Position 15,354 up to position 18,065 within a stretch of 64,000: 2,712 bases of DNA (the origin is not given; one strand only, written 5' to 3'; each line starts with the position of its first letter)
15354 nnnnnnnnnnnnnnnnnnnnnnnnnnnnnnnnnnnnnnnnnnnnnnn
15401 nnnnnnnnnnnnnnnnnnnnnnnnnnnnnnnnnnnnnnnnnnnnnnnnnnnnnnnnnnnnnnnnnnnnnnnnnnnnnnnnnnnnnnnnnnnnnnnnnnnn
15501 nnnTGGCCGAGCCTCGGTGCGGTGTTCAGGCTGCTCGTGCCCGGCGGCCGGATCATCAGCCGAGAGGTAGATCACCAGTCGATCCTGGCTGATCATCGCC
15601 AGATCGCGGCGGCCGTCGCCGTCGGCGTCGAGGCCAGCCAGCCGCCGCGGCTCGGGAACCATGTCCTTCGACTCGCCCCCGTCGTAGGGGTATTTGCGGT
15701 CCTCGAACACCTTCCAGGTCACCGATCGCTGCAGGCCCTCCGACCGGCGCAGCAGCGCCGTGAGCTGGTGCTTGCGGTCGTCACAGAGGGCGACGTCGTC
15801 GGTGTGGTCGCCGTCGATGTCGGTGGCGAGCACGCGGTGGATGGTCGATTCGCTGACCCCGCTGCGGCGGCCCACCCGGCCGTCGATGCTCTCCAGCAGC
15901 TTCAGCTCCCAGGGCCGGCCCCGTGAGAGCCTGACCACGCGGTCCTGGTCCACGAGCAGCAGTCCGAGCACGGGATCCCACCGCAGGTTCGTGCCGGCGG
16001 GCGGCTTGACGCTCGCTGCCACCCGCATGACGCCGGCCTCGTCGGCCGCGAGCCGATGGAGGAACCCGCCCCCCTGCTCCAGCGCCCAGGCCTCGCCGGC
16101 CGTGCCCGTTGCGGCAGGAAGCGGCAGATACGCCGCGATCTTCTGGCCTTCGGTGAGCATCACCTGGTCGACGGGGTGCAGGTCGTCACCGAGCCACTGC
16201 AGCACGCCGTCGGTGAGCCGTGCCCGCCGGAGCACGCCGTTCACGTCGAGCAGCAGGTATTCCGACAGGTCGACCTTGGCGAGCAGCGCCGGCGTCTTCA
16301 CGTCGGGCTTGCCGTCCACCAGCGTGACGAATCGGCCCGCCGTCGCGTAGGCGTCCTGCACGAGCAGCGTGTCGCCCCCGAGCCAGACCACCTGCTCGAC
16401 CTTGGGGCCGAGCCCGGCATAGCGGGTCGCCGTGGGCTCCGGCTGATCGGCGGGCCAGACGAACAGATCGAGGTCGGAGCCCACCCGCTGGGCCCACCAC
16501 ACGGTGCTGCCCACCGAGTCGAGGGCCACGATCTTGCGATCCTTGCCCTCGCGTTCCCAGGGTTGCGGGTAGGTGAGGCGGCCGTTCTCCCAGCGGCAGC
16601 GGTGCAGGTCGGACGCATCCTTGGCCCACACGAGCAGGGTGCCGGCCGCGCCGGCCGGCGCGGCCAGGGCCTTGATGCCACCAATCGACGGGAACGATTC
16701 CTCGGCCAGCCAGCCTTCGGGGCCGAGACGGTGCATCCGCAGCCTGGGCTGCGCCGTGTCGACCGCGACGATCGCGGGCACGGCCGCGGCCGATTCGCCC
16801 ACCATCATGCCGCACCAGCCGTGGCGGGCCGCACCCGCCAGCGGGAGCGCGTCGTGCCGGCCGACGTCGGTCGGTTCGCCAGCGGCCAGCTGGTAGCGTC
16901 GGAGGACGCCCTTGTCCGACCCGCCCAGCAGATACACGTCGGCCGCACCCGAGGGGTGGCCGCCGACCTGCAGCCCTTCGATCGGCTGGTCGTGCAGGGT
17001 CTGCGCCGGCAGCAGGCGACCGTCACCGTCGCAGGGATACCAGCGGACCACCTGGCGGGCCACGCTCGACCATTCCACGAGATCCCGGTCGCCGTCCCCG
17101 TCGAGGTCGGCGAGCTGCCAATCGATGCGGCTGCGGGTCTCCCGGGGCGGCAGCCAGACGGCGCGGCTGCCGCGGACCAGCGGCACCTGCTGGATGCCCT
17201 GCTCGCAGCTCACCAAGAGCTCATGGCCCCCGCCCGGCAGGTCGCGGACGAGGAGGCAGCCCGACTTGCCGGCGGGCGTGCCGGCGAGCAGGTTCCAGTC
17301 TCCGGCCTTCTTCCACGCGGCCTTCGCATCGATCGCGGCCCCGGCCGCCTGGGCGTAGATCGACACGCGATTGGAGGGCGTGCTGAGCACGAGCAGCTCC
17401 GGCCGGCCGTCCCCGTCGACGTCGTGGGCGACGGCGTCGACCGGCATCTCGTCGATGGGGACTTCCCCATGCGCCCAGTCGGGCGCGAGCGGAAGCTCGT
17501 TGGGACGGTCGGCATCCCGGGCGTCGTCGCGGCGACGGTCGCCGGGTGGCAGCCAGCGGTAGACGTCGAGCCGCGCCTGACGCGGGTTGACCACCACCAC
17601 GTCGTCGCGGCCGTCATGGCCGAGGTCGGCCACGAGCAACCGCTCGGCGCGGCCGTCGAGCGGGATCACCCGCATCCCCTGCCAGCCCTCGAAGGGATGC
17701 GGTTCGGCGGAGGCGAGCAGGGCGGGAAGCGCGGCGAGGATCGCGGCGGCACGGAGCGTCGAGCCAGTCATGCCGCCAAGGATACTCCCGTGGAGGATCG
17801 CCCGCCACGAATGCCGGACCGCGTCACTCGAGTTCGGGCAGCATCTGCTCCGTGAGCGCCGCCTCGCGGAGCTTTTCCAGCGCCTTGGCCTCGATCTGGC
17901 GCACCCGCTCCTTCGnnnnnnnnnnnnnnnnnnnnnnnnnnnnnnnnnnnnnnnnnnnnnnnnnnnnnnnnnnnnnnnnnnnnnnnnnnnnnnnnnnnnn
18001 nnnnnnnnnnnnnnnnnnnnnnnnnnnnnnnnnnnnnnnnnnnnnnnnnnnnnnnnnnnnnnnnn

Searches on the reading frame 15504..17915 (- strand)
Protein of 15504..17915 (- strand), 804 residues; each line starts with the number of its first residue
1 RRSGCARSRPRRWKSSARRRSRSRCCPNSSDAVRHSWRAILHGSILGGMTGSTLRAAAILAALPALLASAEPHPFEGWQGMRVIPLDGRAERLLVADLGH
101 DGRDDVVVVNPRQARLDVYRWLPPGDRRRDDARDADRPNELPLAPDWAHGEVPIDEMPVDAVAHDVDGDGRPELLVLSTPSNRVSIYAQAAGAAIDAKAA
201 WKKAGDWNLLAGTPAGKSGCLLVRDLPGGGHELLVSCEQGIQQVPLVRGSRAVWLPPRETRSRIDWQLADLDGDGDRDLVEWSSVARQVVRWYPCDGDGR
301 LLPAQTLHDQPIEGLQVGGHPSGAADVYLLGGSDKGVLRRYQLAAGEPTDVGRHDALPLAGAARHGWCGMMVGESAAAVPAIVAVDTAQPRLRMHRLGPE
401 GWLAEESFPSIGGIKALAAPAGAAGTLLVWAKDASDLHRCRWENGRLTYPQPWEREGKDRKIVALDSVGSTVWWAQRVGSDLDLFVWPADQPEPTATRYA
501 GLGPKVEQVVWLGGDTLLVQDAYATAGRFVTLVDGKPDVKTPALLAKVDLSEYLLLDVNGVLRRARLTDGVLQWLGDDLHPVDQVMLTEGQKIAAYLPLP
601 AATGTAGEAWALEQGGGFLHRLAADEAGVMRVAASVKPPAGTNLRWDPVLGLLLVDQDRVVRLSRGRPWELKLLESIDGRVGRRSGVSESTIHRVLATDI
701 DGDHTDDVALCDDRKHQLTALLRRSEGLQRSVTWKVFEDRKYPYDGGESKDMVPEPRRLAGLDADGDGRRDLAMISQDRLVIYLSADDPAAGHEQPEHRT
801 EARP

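Call 59: search_protein_families(library=pfam, proteins=[window:15504-17915:-], max_evalue=0.0001)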
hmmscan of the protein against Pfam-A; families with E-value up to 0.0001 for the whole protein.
window:15504-17915:- (804 aa): 2 families
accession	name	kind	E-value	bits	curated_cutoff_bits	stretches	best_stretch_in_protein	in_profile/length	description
PF13517.12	FG-GAP_3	-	4.5e-15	56.4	26.9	0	165-191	1-25/61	FG-GAP-like repeat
PF01839.29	FG-GAP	-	2.1e-10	40.7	22.1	0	161-181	6-24/37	FG-GAP repeat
